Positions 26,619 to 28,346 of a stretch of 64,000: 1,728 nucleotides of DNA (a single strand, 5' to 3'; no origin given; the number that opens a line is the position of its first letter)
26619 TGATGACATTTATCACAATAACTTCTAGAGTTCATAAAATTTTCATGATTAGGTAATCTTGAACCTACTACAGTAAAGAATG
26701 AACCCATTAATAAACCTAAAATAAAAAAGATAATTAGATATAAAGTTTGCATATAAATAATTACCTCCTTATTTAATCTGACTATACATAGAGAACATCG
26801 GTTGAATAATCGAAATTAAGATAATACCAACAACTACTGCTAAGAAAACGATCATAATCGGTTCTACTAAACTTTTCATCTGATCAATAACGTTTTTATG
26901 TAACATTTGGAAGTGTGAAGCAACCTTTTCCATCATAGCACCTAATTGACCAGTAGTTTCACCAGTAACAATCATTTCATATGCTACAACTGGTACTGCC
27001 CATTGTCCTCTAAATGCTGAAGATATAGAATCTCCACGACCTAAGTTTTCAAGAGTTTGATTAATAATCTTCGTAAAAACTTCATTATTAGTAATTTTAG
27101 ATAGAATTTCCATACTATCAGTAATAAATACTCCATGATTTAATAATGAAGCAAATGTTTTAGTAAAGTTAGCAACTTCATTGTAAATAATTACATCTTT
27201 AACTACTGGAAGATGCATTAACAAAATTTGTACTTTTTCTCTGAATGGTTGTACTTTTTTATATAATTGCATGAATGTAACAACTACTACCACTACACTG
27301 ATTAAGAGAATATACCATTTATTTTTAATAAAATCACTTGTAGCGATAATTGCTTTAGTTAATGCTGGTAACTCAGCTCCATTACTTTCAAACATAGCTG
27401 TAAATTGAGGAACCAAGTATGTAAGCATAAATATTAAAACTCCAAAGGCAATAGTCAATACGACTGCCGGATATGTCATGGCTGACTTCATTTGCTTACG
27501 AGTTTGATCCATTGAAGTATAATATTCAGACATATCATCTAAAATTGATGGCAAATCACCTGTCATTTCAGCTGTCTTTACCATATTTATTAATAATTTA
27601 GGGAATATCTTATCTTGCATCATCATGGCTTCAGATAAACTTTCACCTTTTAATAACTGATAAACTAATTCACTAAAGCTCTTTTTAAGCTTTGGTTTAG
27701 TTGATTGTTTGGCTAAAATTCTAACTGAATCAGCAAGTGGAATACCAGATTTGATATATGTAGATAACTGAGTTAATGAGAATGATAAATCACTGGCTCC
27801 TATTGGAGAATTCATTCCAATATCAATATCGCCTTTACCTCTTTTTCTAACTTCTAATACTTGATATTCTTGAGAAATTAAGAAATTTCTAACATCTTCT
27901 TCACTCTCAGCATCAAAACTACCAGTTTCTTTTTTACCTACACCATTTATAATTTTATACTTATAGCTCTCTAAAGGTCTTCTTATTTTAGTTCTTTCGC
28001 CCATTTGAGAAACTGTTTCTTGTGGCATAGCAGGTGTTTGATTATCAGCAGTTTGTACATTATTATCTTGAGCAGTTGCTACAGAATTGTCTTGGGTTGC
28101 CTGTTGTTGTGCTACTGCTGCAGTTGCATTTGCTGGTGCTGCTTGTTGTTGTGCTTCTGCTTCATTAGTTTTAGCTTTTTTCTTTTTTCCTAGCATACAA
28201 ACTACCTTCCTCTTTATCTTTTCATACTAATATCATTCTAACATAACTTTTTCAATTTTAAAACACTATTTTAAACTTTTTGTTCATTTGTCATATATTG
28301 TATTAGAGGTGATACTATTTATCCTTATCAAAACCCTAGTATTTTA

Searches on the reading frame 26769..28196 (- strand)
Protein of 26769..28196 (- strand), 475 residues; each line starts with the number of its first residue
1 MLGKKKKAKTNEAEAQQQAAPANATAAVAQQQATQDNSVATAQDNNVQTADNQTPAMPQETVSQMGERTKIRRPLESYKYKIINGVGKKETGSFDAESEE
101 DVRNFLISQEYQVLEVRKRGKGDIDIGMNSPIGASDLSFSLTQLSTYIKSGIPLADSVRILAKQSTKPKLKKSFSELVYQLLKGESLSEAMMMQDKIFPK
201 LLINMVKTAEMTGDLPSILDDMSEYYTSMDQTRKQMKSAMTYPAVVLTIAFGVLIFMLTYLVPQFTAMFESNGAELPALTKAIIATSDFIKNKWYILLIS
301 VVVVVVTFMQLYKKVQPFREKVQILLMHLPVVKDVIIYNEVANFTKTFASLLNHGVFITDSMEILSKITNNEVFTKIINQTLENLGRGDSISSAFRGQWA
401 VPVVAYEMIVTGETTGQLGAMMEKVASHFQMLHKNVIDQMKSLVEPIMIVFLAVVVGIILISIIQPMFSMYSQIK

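Call 28: search_protein_families(library=pfam, proteins=[window:26769-28196:-], max_evalue=0.00001)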
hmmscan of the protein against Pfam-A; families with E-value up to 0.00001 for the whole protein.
window:26769-28196:- (475 aa): 1 family
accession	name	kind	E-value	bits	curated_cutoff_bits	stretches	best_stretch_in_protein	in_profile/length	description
PF00482.28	T2SSF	-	5.2e-51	172.3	25.2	2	141-263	2-125/125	Type II secretion system (T2SS), protein F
